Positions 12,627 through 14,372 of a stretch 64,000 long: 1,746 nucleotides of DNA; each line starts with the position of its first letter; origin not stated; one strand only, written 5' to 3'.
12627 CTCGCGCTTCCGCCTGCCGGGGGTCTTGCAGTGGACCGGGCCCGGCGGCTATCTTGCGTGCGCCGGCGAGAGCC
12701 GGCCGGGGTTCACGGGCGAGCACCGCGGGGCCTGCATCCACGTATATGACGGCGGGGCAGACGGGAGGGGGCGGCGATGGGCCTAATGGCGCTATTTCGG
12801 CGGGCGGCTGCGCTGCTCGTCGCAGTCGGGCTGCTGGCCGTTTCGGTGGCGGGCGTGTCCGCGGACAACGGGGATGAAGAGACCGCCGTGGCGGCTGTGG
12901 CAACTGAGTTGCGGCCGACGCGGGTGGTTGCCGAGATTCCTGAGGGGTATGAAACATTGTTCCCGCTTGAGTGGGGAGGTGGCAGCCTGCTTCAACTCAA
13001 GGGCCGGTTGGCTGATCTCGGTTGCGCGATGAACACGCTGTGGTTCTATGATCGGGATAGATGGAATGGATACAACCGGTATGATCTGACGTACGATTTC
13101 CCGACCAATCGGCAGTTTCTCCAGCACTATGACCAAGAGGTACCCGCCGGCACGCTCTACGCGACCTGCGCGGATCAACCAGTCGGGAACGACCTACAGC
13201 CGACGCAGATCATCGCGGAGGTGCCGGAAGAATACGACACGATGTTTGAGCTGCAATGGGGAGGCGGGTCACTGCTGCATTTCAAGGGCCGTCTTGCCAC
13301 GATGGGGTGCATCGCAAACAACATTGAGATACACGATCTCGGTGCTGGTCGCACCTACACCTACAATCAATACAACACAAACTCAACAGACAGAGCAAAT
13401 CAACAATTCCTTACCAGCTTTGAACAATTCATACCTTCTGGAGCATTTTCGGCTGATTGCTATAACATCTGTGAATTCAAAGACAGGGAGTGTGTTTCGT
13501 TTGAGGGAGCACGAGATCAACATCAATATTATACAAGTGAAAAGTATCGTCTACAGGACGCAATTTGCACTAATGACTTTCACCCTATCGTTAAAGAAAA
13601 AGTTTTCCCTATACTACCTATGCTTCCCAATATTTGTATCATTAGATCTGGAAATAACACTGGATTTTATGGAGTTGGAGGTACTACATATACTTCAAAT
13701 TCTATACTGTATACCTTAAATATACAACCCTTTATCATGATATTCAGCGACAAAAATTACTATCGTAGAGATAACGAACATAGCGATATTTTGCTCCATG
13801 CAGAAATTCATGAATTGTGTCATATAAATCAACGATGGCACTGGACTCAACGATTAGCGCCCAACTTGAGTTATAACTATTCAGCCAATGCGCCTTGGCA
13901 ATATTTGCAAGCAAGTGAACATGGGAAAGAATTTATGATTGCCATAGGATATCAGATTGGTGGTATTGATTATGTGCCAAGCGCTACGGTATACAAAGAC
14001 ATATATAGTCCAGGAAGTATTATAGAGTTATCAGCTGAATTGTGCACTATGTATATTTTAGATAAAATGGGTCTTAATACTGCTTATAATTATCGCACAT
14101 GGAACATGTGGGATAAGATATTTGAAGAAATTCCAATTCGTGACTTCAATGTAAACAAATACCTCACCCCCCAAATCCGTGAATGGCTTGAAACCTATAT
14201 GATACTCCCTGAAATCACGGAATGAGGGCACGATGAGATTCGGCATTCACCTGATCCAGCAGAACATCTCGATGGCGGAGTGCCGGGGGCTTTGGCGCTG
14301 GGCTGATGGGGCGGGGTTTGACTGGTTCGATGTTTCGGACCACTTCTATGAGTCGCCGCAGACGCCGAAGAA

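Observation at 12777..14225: Secreted HExxH metalloprotease-like gene whose GC content collapses mid-ORF (chimeric origin?)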

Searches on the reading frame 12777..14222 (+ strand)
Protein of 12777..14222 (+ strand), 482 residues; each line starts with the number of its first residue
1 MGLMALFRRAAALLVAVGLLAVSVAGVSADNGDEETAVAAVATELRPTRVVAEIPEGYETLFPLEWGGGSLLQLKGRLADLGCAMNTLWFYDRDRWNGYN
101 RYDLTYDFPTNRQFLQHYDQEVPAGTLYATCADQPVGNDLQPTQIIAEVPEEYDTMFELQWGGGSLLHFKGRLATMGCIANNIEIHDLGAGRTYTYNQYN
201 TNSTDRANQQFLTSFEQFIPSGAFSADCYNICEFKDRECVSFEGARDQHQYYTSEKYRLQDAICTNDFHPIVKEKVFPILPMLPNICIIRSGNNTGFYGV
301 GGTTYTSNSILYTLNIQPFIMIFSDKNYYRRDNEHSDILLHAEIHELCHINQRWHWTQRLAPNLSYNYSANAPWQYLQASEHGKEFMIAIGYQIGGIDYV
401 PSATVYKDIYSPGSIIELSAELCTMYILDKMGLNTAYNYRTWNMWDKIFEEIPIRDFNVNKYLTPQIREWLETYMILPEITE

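Call 4: search_protein_families(library=pfam, proteins=[window:12777-14222:+], max_evalue=10)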
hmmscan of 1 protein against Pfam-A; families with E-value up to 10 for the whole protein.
window:12777-14222:+ (482 aa): 1 family
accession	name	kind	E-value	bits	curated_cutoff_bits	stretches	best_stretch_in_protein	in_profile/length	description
PF18894.6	PhageMetallopep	-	0.032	14.8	23.7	1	285-353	30-97/134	Putative phage metallopeptidase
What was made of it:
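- On Zincin-like (HExxH) metallopeptidase: Pfam best hit PF18894, E = 0.032, 14.8 bits against a cut-off of 23.7 (call 4).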

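Call 5: search_protein_families(library=ncbifam, proteins=[window:12777-14222:+], max_evalue=10)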
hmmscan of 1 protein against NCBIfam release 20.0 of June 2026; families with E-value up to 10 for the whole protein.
window:12777-14222:+ (482 aa): 0 families
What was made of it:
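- On Zincin-like (HExxH) metallopeptidase: NCBIfam: none (call 5).
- Plain Sec-type leader, no Rhs/PAAR/VENN-type delivery region (calls 4, 5).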

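Call 10: find_homologous_proteins(query=window:12777-14222:+)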
Query window:12777-14222:+ (482 aa): 191 proteins with E <= 0.001 among 8000 candidates; the best 120 are listed.
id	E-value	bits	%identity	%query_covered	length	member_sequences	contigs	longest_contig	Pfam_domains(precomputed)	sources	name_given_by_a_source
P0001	2.1e-217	741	67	99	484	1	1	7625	-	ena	-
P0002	1.3e-194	666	63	100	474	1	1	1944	-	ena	-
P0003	6.1e-191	653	61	100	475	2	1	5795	-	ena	-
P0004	2.5e-189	648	61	100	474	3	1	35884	-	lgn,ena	-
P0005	1.1e-182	626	60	100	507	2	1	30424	-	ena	-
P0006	3.4e-179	615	59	99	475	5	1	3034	-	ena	-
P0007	1.1e-173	597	55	100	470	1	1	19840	-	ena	-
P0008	4.2e-173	595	54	100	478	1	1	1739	-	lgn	-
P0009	2.4e-172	592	55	96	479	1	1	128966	-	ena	-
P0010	6.5e-170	584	54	100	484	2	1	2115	-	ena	-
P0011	7.1e-170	584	57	98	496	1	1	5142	-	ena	-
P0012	6.0e-165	568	53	100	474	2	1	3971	-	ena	-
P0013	1.6e-164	566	52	96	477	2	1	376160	-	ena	-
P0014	1.9e-161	556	52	96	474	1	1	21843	-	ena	-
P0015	5.4e-155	535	52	100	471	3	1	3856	-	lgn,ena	-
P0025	1.1e-147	511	48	95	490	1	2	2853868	-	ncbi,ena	-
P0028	3.4e-144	499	50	98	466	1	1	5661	-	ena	-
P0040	5.4e-137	475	47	100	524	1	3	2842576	-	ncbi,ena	-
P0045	1.8e-117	411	44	99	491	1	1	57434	-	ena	-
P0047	3.2e-110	387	41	98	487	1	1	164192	-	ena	-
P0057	2.5e-99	351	45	71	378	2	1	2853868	-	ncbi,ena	-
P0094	6.1e-83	297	40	71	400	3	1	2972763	-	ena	-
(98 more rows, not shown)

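Call 11: find_encoding_contigs(protein=P0025, flank=5000, max_places=3)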
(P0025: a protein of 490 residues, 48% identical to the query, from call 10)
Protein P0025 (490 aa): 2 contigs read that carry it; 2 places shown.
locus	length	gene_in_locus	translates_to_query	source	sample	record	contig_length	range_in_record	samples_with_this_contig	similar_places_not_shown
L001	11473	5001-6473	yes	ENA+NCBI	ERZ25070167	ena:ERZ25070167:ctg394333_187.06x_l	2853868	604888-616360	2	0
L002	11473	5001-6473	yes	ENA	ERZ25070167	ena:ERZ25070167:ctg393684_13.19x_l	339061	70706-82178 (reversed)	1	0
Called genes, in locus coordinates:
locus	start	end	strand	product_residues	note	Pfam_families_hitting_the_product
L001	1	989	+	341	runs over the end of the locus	PF01555:N6_N4_Mtase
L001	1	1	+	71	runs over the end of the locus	-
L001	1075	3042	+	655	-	PF16177:ACAS_N, PF00501:AMP-binding, PF13193:AMP-binding_C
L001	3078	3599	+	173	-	-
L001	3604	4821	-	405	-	PF01266:DAO, PF07992:Pyr_redox_2 (faint), PF13450:NAD_binding_8 (weak)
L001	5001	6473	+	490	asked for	-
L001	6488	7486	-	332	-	PF00586:AIRS, PF02769:AIRS_C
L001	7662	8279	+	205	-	PF01035:DNA_binding_1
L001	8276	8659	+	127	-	PF04075:F420H2_quin_red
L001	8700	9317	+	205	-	-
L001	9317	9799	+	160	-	PF09509:Hypoth_Ymh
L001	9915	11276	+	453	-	-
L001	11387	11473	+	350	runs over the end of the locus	-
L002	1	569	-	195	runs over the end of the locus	-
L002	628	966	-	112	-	PF00581:Rhodanese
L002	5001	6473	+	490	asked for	-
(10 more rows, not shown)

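Call 12: find_encoding_contigs(protein=P0001, flank=5000, max_places=3)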
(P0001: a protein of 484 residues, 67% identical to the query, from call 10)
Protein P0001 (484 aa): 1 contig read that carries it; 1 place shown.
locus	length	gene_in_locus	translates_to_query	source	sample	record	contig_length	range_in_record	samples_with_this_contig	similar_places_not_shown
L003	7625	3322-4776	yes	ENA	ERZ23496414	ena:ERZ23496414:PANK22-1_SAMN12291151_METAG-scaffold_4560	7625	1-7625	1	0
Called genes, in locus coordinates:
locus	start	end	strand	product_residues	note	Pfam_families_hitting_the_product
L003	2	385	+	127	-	?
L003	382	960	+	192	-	-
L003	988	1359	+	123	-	PF07858:LEH, PF07366:SnoaL, PF12680:SnoaL_2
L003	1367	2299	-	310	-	PF00135:COesterase (weak), PF20434:BD-FAE, PF07859:Abhydrolase_3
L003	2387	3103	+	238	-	PF04012:PspA_IM30 (faint), PF25994:HH_AprE (faint), PF16888:YwqH-like (faint)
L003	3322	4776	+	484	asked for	-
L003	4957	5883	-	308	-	PF00135:COesterase, PF20434:BD-FAE, PF07859:Abhydrolase_3, PF00326:Peptidase_S9 (weak)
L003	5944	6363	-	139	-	-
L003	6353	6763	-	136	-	-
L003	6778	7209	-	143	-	PF13599:Pentapeptide_4 (faint), PF00805:Pentapeptide, PF13576:Pentapeptide_3 (faint), PF00805:Pentapeptide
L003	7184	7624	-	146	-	?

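Call 13: find_encoding_contigs(protein=P0040, flank=5000, max_places=3)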
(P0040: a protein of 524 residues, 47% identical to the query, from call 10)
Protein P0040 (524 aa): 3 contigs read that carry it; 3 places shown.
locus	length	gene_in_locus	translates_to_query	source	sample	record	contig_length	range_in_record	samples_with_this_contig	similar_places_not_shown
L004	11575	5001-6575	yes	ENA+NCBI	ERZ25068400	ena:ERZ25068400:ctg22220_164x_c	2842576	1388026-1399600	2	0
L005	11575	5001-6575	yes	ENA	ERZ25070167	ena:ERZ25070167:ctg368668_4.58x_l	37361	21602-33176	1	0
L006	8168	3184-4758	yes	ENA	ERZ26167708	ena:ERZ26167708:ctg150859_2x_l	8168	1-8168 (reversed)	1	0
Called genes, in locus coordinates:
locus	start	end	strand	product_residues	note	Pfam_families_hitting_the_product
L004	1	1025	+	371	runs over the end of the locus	PF02463:SMC_N (weak), PF13175:AAA_15, PF13476:AAA_23, PF13555:AAA_29 (faint), PF13304:AAA_21, PF13175:AAA_15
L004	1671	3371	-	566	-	-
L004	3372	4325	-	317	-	PF02126:PTE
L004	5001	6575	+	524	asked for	-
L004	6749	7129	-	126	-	PF12728:HTH_17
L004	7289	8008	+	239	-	PF13549:ATP-grasp_5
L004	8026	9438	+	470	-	PF13380:CoA_binding_2, PF13607:Succ_CoA_lig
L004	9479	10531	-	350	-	PF18862:ApeA_NTD1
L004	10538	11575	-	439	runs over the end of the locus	PF01555:N6_N4_Mtase, PF01844:HNH, PF14279:HNH_5 (weak)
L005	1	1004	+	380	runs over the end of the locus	PF02463:SMC_N (faint), PF13175:AAA_15, PF13476:AAA_23, PF13555:AAA_29 (weak), PF13304:AAA_21, PF13175:AAA_15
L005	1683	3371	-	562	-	-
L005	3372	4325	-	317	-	PF02126:PTE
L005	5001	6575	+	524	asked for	-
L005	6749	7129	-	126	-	PF12728:HTH_17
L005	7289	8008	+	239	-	PF13549:ATP-grasp_5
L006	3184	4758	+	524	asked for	-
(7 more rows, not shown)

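Call 19: find_encoding_contigs(protein=P0047, flank=10000, max_places=2)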
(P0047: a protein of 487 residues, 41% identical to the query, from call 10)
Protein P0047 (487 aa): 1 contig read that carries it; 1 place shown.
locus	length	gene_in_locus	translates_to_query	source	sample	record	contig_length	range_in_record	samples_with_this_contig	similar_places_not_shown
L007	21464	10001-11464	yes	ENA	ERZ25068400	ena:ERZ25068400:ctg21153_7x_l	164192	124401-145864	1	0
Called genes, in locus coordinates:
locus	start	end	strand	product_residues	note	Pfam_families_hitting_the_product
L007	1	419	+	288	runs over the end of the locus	PF14336:GLUCM-like_C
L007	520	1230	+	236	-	PF02163:Peptidase_M50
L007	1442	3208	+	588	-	-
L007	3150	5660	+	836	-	PF01551:Peptidase_M23 (weak)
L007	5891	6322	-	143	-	-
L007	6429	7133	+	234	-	-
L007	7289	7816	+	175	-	-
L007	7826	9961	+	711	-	-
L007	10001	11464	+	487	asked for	-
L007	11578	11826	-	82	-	-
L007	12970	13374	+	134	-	PF00164:Ribosom_S12_S23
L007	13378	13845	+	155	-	PF00177:Ribosomal_S7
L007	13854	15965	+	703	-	PF00009:GTP_EFTU, PF22042:EF-G_D2, PF03144:GTP_EFTU_D2, PF14492:EFG_III, PF16658:RF3_C, PF03764:EFG_IV, PF00679:EFG_C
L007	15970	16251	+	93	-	-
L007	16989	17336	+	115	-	-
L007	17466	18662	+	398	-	PF00009:GTP_EFTU, PF03144:GTP_EFTU_D2, PF03143:GTP_EFTU_D3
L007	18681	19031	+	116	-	PF00338:Ribosomal_S10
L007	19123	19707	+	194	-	PF00297:Ribosomal_L3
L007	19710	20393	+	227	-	PF00573:Ribosomal_L4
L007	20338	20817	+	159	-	PF00276:Ribosomal_L23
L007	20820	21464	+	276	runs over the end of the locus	PF00181:Ribosomal_L2_N, PF03947:Ribosomal_L2_C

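Call 20: find_encoding_contigs(protein=P0045, flank=10000, max_places=2)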
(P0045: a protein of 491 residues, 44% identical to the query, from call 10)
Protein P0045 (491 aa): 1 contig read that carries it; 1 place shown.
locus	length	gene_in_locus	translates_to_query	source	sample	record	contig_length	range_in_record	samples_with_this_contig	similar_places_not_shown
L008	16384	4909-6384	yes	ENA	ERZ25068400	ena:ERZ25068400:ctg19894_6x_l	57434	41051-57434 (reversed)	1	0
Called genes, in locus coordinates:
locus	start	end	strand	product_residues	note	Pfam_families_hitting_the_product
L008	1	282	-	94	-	?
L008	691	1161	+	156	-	-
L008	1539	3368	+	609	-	-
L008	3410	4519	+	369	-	-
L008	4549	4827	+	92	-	-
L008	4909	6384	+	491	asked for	-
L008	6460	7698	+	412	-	PF00587:tRNA-synt_2b, PF03129:HGTP_anticodon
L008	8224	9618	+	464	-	-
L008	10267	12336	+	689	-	-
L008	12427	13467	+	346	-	PF06723:MreB_Mbl, PF00022:Actin (weak), PF25216:Volactin, PF00012:HSP70, PF14450:FtsA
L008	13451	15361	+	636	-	PF03717:PBP_dimer, PF00905:Transpeptidase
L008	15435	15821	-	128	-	-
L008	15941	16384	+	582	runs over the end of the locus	PF01411:tRNA-synt_2c, PF07973:tRNA_SAD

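Call 21: find_encoding_contigs(protein=P0057, flank=5000, max_places=2)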
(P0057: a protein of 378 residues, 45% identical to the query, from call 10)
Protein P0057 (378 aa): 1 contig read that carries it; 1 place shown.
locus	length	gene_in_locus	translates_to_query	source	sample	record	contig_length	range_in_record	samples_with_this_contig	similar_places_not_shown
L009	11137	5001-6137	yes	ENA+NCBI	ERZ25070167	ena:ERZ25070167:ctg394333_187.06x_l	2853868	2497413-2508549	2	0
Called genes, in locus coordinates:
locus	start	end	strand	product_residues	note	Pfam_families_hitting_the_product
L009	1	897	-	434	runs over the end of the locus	PF00108:Thiolase_N, PF02803:Thiolase_C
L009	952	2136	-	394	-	PF04909:Amidohydro_2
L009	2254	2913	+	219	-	PF05685:Uma2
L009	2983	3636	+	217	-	PF05685:Uma2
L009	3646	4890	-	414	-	PF00202:Aminotran_3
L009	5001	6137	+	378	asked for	-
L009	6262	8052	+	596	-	PF06609:TRI12 (weak), PF07690:MFS_1, PF00083:Sugar_tr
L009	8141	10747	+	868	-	PF02515:CoA_transf_3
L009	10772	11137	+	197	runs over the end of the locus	-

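Call 23: find_related_loci(query=A1, collection=genome_contigs, flank=3000)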
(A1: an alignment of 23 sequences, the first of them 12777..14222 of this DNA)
Query A1 (482 aa) in genome_contigs; peptide patterns used: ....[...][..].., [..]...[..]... (x = any residue, [..] = any of these).
29 stretches matched a pattern; 2 encode a relative of the query (tblastn E <= 1e-3); 2 distinct loci.
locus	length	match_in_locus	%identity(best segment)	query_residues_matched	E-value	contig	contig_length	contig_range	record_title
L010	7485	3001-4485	48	1-480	5e-145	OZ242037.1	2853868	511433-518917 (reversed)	MAG: Dehalococcoidia bacterium isolate 2a7bb1ba-5d4f-497c-a9a7-d309ef017ae2 genome assembly, chromosome: 1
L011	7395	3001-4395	48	26-482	2e-143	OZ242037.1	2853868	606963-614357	MAG: Dehalococcoidia bacterium isolate 2a7bb1ba-5d4f-497c-a9a7-d309ef017ae2 genome assembly, chromosome: 1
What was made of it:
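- Tried and rejected: The genome_contigs scan returned only two loci, both from one Dehalococcoidia MAG (call 23).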

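Call 26: find_encoding_contigs(protein=P0028, flank=5000, max_places=3)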
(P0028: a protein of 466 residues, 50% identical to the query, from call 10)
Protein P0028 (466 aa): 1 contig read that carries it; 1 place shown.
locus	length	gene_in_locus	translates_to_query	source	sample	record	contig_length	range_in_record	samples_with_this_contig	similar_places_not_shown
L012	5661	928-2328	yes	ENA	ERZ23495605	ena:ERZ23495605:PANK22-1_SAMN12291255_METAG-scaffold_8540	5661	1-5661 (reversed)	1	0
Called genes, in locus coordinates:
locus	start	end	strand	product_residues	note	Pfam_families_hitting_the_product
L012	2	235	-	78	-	?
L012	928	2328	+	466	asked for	-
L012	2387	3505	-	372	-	PF02746:MR_MLE_N, PF13378:MR_MLE_C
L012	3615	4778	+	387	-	PF14072:DndB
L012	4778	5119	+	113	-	PF01541:GIY-YIG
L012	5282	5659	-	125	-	?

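Call 27: find_encoding_contigs(protein=P0005, flank=6000, max_places=2)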
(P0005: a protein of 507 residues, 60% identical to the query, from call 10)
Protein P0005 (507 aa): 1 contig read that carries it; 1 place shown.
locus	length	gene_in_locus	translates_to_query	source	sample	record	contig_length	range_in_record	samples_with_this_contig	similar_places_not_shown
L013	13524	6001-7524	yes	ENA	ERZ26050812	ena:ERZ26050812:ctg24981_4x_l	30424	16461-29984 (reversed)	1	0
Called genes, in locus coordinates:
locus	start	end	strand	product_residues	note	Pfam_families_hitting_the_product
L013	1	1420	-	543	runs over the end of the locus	PF16656:Pur_ac_phosph_N (faint), PF00041:fn3 (weak)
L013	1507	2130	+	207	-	PF13468:Glyoxalase_3, PF13669:Glyoxalase_4 (weak)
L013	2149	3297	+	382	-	PF02463:SMC_N, PF13175:AAA_15, PF13476:AAA_23 (weak), PF13555:AAA_29, PF13304:AAA_21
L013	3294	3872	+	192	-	-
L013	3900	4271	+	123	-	PF07858:LEH, PF12680:SnoaL_2, PF07366:SnoaL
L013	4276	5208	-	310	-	PF00135:COesterase (weak), PF20434:BD-FAE, PF07859:Abhydrolase_3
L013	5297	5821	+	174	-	PF04513:Baculo_PEP_C (weak)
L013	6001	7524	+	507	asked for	-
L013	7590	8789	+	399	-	-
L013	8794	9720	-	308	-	PF00135:COesterase, PF20434:BD-FAE, PF07859:Abhydrolase_3, PF00326:Peptidase_S9 (weak)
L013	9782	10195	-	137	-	-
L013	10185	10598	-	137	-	-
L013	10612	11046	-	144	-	PF13599:Pentapeptide_4 (faint), PF00805:Pentapeptide, PF13576:Pentapeptide_3 (faint), PF00805:Pentapeptide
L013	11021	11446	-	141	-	-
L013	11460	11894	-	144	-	PF13599:Pentapeptide_4 (faint), PF00805:Pentapeptide, PF13576:Pentapeptide_3 (faint), PF00805:Pentapeptide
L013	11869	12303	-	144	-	-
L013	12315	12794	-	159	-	PF04978:MST, PF12867:DinB_2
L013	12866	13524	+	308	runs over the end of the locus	PF20434:BD-FAE, PF07859:Abhydrolase_3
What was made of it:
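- On Polymorphic toxin system (Rhs/CDI type): The neighbours are unrelated at eight further loci (calls 11-13, 19-21, 26, 27).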

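Call 38: list_cluster_members(proteins=[L007:17466-18659:+, L007:12970-13371:+, L008:12427-13464:+])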
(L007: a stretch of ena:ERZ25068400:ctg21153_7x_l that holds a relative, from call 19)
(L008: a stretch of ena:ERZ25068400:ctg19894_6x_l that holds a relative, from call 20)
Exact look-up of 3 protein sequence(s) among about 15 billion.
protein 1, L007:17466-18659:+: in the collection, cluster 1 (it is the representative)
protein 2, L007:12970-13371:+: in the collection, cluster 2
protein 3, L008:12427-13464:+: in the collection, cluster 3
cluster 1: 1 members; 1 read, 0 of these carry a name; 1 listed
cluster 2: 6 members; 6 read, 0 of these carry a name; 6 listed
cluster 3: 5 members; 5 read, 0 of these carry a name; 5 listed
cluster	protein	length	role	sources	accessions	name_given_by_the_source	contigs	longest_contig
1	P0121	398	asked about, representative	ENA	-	-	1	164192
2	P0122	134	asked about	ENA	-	-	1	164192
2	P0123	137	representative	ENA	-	-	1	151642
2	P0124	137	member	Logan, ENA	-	-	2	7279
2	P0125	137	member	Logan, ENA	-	-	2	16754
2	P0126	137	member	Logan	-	-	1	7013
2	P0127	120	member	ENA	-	-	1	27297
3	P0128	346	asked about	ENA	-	-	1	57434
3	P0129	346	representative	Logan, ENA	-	-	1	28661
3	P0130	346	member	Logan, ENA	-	-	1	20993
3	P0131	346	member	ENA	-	-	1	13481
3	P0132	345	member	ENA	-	-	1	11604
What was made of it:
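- The low-GC organisms are unidentified (call 38) and known only from 6-7x contigs.
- Tried and rejected: Identifying the low-GC organism by exact look-up of its EF-Tu, S12 and MreB gave no names (call 38).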

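Call 47: search_protein_families(library=pfam, alignment_id=A1, max_evalue=1)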
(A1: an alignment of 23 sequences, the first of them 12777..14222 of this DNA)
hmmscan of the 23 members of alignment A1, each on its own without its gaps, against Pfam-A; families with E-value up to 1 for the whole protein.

A. member 1, window:12777-14222:+ (482 aa): 1 family
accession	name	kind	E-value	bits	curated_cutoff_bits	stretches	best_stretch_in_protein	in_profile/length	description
PF18894.6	PhageMetallopep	-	0.032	14.8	23.7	1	285-353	30-97/134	Putative phage metallopeptidase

B. families by the number of members that match (of 23 scanned): 6 families
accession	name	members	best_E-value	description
PF11601.13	Shal-type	1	0.024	Shal-type voltage-gated potassium channels, N-terminal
PF18894.6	PhageMetallopep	1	0.032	Putative phage metallopeptidase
PF12555.13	SteA-like_C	1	0.12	SteA-like C-terminal domain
PF02099.23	Josephin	1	0.12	Josephin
PF12472.13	DUF3693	1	0.24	Phage related protein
PF18818.7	MPTase-PolyVal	1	0.4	Zincin-like metallopeptidase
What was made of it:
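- On Polymorphic toxin system (Rhs/CDI type): No such Pfam/NCBIfam domains (calls 4, 5, 47).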

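Call 55: find_encoding_contigs(protein=P0094, flank=4000, max_places=2)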
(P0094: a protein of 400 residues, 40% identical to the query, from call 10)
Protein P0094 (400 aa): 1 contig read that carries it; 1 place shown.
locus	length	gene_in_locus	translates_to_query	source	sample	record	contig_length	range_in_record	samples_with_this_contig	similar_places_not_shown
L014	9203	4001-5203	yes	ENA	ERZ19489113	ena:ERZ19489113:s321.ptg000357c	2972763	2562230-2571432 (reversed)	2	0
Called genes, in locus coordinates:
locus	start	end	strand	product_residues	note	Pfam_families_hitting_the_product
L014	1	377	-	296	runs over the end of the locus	PF00561:Abhydrolase_1, PF12697:Abhydrolase_6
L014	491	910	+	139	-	PF00903:Glyoxalase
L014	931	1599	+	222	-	PF00881:Nitroreductase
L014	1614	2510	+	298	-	PF13452:FAS1_DH_region, PF01575:MaoC_dehydratas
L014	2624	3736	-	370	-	PF02746:MR_MLE_N, PF13378:MR_MLE_C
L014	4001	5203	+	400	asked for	-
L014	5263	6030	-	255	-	PF00106:adh_short, PF13561:adh_short_C2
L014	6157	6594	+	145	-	-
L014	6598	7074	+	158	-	PF24738:DUF7689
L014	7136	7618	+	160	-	PF08534:Redoxin, PF00578:AhpC-TSA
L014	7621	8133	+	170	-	-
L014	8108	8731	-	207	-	-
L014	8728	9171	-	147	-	-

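Call 56: find_related_loci(query=A1, collection=metagenome_contigs, flank=3000)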
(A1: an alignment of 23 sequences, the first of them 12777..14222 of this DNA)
Query A1 (482 aa) in metagenome_contigs; peptide patterns used: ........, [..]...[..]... (x = any residue, [..] = any of these).
57 stretches matched a pattern, but none encodes a relative of the query by tblastn (E <= 1e-3).

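Call 68: search_protein_families(library=phrogs, proteins=[window:12777-14222:+, P0047, P0094], max_evalue=1)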
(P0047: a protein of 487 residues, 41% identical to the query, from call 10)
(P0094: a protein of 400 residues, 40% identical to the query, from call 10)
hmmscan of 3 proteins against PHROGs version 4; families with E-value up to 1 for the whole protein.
window:12777-14222:+ (482 aa): 0 families

P0047 (487 aa): 2 families
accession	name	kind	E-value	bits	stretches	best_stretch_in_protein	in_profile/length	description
phrog_30129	-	unknown function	0.033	14.7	1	362-412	94-144/208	-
phrog_20491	-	unknown function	0.18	13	1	71-115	11-56/92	-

P0094 (400 aa): 1 family
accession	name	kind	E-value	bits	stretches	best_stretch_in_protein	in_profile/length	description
phrog_15290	-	unknown function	0.27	12.5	1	122-141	53-72/74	-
